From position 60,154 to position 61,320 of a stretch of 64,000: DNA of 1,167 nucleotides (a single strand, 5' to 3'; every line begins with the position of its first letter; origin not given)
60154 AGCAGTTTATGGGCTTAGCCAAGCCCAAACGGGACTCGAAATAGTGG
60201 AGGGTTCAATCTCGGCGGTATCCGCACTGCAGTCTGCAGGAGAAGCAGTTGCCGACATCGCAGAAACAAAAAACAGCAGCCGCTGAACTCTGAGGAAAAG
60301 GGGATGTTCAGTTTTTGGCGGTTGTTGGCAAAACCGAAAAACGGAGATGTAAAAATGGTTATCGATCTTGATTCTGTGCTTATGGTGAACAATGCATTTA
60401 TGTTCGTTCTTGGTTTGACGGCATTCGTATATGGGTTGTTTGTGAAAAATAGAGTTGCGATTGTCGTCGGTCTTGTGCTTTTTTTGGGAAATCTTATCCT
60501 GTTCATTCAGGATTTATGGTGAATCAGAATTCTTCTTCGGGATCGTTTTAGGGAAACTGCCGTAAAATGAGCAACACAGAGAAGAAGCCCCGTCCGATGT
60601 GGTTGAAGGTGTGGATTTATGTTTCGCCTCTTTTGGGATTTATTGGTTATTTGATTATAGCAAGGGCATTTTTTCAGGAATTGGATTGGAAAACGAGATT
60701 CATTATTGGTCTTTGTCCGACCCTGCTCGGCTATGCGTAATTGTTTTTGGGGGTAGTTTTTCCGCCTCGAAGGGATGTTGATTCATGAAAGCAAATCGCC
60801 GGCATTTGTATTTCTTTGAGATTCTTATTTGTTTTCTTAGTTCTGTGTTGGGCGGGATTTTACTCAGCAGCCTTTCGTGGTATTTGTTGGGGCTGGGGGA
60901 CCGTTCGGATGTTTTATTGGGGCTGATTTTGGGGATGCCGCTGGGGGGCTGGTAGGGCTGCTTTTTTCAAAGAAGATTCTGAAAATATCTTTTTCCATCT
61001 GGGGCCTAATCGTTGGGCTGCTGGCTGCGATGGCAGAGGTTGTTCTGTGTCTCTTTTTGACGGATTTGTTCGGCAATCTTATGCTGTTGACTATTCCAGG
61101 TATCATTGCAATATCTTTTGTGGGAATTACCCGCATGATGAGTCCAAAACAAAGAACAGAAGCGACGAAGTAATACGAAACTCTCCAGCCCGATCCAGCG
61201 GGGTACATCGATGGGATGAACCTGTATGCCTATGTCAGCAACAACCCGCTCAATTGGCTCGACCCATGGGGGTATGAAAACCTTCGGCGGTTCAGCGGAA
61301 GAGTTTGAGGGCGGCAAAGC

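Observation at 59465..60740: Orphan Rhs C-terminal toxin cassette: a core-end motif fused to a glycine-zipper-rich CT, followed by small membrane proteins that could confer immunity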

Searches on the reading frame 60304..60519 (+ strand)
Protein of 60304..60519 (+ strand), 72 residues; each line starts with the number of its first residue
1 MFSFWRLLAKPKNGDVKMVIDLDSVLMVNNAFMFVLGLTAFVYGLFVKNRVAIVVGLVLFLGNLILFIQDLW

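Call 5: search_protein_families(library=pfam, proteins=[window:60304-60519:+], max_evalue=1)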
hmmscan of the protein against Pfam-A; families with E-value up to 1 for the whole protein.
window:60304-60519:+ (72 aa): 3 families
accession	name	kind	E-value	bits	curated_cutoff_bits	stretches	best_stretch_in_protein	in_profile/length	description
PF16080.10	Phage_holin_2_3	-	0.027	14.9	28.8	1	31-62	6-37/56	Bacteriophage holin family HP1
PF11239.13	DUF3040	-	0.11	13.2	24.7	1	27-63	45-81/84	Protein of unknown function (DUF3040)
PF00122.25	E1-E2_ATPase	-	0.16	11.9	28.1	1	5-59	98-154/181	E1-E2 ATPase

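Call 6: search_protein_families(library=ncbifam, proteins=[window:60304-60519:+], max_evalue=1)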
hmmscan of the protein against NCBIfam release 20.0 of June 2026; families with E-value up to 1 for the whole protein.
window:60304-60519:+ (72 aa): 2 families
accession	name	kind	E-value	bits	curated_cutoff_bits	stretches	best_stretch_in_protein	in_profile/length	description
NF033844.1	small_YqgB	equivalog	0.06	13.3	35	1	35-55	15-34/40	acid stress response protein YqgB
NF058603.1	SCO2097_fam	equivalog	0.093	13.1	110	1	28-69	43-84/129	SCO2097 family morphological protein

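Call 76: search_protein_families(library=phrogs, proteins=[window:60304-60519:+], max_evalue=0.1)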
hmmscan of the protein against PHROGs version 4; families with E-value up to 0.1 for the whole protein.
window:60304-60519:+ (72 aa): 1 family
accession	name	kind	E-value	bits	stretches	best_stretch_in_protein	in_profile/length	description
phrog_29417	-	unknown function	0.049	14.7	1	10-56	12-56/66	-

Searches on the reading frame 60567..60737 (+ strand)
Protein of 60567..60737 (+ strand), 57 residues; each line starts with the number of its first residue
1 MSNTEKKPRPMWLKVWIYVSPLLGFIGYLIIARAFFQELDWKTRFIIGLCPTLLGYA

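Call 5: search_protein_families(library=pfam, proteins=[window:60567-60737:+], max_evalue=1)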
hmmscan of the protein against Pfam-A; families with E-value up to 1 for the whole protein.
window:60567-60737:+ (57 aa): 3 families
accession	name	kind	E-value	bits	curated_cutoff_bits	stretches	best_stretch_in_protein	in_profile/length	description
PF19621.4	DUF6126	-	0.015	15.1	25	1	3-19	4-20/40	Family of unknown function (DUF6126)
PF04246.17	RseC_MucC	-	0.042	14.2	24.4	1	15-56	68-108/130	Positive regulator of sigma(E), RseC/MucC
PF09925.14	DUF2157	-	0.064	13.4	32.4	1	5-56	27-78/146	Predicted membrane protein (DUF2157)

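Call 6: search_protein_families(library=ncbifam, proteins=[window:60567-60737:+], max_evalue=1)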
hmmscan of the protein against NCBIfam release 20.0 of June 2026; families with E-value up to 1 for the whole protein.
window:60567-60737:+ (57 aa): 0 families

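Call 76: search_protein_families(library=phrogs, proteins=[window:60567-60737:+], max_evalue=0.1)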
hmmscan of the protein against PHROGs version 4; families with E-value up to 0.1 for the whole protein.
window:60567-60737:+ (57 aa): 0 families

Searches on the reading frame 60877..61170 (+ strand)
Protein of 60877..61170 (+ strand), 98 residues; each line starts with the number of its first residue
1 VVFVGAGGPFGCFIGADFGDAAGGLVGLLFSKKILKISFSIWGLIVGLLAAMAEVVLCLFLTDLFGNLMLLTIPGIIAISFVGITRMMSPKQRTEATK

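Call 5: search_protein_families(library=pfam, proteins=[window:60877-61170:+], max_evalue=1)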
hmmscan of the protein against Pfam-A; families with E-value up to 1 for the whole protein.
window:60877-61170:+ (98 aa): 2 families
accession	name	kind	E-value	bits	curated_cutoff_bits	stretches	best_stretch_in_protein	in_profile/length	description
PF03419.18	Peptidase_U4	-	0.17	11.6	28.4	1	27-91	18-80/284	Sporulation factor SpoIIGA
PF05745.16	CRPA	-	0.25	11.8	23.6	1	36-89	61-115/150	Chlamydia 15 kDa cysteine-rich outer membrane protein (CRPA)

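Call 6: search_protein_families(library=ncbifam, proteins=[window:60877-61170:+], max_evalue=1)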
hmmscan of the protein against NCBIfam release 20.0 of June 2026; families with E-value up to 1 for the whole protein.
window:60877-61170:+ (98 aa): 0 families

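Call 76: search_protein_families(library=phrogs, proteins=[window:60877-61170:+], max_evalue=0.1)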
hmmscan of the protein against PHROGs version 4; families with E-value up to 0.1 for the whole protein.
window:60877-61170:+ (98 aa): 1 family
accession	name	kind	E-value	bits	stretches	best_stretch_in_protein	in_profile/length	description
phrog_28980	-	unknown function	0.042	15.4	1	25-89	25-82/104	-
